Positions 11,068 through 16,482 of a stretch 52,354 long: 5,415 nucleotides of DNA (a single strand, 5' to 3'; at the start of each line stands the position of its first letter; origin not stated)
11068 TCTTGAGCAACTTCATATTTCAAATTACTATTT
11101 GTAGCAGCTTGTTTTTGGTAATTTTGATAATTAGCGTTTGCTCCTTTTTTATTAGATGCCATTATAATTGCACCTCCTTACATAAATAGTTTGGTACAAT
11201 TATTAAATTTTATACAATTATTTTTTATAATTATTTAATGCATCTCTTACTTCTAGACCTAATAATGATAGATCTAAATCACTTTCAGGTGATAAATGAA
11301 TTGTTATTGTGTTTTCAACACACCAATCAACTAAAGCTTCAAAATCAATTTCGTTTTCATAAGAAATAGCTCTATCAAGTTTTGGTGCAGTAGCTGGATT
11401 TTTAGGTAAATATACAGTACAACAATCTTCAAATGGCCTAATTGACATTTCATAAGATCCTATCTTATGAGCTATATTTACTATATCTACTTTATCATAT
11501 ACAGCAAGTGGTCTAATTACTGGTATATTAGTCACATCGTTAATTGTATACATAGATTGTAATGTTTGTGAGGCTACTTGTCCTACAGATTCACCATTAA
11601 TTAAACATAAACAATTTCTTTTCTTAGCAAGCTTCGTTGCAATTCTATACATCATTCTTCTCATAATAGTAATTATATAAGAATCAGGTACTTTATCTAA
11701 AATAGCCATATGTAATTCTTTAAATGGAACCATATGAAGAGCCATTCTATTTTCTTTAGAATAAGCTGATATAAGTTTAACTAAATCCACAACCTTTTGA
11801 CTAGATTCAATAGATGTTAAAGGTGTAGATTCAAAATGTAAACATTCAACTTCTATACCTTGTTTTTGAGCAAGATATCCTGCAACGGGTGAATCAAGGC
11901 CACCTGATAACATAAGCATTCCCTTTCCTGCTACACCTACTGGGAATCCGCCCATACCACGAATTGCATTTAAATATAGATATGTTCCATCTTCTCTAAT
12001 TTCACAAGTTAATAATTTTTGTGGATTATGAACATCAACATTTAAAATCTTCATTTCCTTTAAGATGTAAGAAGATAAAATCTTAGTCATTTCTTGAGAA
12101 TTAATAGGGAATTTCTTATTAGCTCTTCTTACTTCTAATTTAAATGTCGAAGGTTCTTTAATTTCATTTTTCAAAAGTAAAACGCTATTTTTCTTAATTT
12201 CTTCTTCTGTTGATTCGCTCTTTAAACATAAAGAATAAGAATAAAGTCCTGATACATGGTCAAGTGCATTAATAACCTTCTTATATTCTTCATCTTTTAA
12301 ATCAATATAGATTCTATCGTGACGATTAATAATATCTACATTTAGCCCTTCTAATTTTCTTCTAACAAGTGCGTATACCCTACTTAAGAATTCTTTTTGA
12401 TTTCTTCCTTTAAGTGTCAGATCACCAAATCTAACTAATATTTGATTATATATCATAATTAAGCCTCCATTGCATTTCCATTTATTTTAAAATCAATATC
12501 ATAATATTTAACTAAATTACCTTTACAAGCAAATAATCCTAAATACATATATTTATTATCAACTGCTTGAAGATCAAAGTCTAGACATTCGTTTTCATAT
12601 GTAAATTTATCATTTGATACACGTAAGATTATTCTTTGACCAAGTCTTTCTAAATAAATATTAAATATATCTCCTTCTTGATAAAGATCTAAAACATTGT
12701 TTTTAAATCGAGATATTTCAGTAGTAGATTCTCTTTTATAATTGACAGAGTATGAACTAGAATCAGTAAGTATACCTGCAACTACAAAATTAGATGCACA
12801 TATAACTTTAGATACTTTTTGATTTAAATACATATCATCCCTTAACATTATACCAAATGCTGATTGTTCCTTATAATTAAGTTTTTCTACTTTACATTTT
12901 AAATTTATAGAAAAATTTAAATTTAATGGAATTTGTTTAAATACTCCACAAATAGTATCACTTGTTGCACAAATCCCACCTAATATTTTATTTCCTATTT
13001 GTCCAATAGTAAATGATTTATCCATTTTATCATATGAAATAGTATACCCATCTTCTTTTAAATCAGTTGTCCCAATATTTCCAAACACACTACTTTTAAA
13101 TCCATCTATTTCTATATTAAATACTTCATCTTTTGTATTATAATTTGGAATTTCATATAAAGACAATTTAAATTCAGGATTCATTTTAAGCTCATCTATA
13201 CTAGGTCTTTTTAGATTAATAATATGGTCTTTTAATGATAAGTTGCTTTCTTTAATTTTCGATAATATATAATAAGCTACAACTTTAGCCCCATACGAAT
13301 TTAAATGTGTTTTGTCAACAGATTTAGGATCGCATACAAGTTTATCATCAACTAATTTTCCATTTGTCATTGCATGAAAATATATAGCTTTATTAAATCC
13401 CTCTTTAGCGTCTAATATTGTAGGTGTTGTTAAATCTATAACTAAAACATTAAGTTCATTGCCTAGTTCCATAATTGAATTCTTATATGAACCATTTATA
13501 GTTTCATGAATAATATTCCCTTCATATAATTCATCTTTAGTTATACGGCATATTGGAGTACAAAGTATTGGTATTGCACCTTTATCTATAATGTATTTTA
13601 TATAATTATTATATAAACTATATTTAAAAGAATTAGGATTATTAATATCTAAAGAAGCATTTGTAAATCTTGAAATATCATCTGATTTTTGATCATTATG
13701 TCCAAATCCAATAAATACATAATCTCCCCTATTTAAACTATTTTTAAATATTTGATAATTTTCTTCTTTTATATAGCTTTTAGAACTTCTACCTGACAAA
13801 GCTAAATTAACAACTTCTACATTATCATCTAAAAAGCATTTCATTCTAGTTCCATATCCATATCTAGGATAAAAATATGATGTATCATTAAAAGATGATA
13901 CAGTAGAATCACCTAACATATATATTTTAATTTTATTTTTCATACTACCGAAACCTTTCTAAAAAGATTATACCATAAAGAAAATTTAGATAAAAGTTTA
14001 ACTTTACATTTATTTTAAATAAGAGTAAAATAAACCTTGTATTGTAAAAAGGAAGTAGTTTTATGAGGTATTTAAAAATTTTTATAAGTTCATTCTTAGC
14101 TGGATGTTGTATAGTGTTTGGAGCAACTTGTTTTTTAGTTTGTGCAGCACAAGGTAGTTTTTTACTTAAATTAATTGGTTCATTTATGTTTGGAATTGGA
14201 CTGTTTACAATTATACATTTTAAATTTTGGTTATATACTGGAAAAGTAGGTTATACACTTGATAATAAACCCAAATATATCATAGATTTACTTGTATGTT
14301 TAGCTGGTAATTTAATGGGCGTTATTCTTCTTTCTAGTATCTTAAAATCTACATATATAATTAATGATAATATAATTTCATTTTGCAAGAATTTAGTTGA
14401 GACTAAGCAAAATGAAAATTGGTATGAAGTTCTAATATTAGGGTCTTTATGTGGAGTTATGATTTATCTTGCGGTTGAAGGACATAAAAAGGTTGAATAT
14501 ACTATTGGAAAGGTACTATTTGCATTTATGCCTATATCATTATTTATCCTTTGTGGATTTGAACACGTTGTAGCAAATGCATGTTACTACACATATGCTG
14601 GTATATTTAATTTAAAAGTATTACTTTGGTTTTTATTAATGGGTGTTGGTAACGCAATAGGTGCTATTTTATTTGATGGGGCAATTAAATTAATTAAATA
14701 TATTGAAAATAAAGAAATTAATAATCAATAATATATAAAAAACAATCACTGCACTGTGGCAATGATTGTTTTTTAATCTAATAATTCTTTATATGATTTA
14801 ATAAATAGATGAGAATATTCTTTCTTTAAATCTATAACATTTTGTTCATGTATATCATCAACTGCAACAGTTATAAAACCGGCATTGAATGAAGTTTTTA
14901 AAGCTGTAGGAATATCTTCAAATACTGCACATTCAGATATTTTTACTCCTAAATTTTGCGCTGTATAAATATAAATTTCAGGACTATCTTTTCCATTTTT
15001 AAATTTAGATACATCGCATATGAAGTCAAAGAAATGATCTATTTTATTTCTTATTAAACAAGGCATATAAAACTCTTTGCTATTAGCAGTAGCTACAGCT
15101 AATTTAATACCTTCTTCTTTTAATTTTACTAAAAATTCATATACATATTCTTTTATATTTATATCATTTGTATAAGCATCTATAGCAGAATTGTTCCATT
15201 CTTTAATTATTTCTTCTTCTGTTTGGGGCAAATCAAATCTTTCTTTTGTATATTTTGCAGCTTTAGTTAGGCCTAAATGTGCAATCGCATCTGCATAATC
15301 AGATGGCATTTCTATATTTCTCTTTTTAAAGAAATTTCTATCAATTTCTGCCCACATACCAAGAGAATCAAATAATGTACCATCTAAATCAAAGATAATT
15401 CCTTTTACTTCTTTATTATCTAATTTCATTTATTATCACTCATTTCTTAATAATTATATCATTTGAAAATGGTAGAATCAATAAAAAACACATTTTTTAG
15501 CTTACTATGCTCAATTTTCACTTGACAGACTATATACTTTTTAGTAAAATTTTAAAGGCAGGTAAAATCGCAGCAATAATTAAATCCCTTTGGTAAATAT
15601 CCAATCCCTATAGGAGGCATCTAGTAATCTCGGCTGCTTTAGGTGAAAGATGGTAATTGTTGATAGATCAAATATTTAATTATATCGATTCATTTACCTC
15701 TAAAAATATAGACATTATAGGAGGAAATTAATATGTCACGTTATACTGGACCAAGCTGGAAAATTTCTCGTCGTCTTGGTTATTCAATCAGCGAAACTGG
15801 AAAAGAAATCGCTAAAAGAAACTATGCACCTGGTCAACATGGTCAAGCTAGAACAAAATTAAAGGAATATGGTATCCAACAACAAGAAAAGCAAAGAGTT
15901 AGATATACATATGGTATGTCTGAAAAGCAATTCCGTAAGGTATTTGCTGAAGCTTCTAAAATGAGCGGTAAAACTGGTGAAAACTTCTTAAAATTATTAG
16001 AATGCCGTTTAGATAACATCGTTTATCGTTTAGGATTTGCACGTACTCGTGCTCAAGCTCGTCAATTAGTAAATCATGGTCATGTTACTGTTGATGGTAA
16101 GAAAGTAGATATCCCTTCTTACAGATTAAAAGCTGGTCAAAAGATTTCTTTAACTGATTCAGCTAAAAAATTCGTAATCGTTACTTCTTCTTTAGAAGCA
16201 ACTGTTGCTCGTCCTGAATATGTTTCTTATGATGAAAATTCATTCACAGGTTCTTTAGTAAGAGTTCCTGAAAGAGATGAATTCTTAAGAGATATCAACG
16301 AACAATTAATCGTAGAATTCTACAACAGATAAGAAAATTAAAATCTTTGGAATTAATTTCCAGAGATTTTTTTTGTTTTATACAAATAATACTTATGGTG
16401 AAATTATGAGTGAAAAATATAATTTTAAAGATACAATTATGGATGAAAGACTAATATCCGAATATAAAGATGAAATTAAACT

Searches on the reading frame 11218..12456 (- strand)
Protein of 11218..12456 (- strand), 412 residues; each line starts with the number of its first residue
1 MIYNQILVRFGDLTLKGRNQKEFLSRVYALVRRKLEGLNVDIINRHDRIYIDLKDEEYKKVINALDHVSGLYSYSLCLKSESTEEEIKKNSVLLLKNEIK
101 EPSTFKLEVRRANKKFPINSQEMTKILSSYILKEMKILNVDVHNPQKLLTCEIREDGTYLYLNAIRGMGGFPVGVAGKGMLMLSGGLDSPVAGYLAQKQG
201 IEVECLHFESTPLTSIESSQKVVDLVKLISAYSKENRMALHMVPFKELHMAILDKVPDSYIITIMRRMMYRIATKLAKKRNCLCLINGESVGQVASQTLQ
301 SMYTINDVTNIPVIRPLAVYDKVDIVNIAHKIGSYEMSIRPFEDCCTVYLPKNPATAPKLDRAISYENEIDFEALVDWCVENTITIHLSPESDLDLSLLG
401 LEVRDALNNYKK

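Call 84: search_protein_families(library=pfam, proteins=[window:11218-12456:-], max_evalue=0.00001)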
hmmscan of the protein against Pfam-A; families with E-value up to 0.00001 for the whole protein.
window:11218-12456:- (412 aa): 4 families
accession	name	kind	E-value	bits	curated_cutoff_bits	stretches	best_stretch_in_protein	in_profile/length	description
PF02568.20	ThiI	-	7.6e-61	205.6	20.5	1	174-372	1-197/197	Thiamine biosynthesis protein (ThiI)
PF22025.1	ThiI_fer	-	6.9e-18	65.3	25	1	6-75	2-72/72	ThiI ferredoxin-like domain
PF02926.22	THUMP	-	9.1e-17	61.7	20.6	1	82-162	2-83/84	THUMP domain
PF06508.19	QueC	-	1.7e-06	28.1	22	0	180-349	3-184/210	Queuosine biosynthesis protein QueC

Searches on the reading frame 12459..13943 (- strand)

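Call 84: search_protein_families(library=pfam, proteins=[window:12459-13943:-], max_evalue=0.00001)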
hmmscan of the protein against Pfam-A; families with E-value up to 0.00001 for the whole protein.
window:12459-13943:- (494 aa): 2 families
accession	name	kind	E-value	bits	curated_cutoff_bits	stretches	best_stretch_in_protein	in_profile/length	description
PF00657.28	Lipase_GDSL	-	2.4e-11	44.6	23.6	1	7-225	1-207/208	GDSL-like Lipase/Acylhydrolase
PF13472.12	Lipase_GDSL_2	-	2.1e-09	38.6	32.9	1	10-218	2-175/178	GDSL-like Lipase/Acylhydrolase family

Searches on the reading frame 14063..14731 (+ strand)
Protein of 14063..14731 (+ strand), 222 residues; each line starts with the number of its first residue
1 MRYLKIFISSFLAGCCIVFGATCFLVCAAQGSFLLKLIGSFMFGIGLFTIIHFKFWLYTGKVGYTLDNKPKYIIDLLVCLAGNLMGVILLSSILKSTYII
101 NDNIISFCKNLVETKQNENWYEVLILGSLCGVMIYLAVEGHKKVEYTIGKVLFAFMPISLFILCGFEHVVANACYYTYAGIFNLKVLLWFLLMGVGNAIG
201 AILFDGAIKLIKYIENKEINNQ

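Call 84: search_protein_families(library=pfam, proteins=[window:14063-14731:+], max_evalue=0.00001)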
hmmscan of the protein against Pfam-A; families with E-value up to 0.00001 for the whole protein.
window:14063-14731:+ (222 aa): 1 family
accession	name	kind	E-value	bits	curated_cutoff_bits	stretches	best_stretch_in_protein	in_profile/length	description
PF01226.23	Form_Nir_trans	-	1.3e-30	106.9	34.6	1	3-208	18-237/240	Formate/nitrite transporter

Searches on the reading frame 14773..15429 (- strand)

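Call 84: search_protein_families(library=pfam, proteins=[window:14773-15429:-], max_evalue=0.00001)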
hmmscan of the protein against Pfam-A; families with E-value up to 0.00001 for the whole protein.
window:14773-15429:- (218 aa): 3 families
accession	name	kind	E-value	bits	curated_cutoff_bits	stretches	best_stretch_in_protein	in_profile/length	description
PF13419.12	HAD_2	-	3.1e-28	99.5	23.8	1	11-190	1-178/178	Haloacid dehalogenase-like hydrolase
PF00702.32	Hydrolase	-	2.4e-20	74.2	26.4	1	8-174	1-181/191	haloacid dehalogenase-like hydrolase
PF12710.13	HAD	-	1.5e-06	29.2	27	1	11-140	1-131/189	haloacid dehalogenase-like hydrolase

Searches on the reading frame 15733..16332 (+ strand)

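Call 84: search_protein_families(library=pfam, proteins=[window:15733-16332:+], max_evalue=0.00001)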
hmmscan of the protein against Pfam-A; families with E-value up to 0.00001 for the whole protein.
window:15733-16332:+ (199 aa): 2 families
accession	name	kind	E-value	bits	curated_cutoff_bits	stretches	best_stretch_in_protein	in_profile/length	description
PF00163.24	Ribosomal_S4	-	2.4e-29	102.3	23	1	3-90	1-95/95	Ribosomal protein S4/S9 N-terminal domain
PF01479.30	S4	-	8.4e-22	77.1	22.8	1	92-137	2-47/48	S4 domain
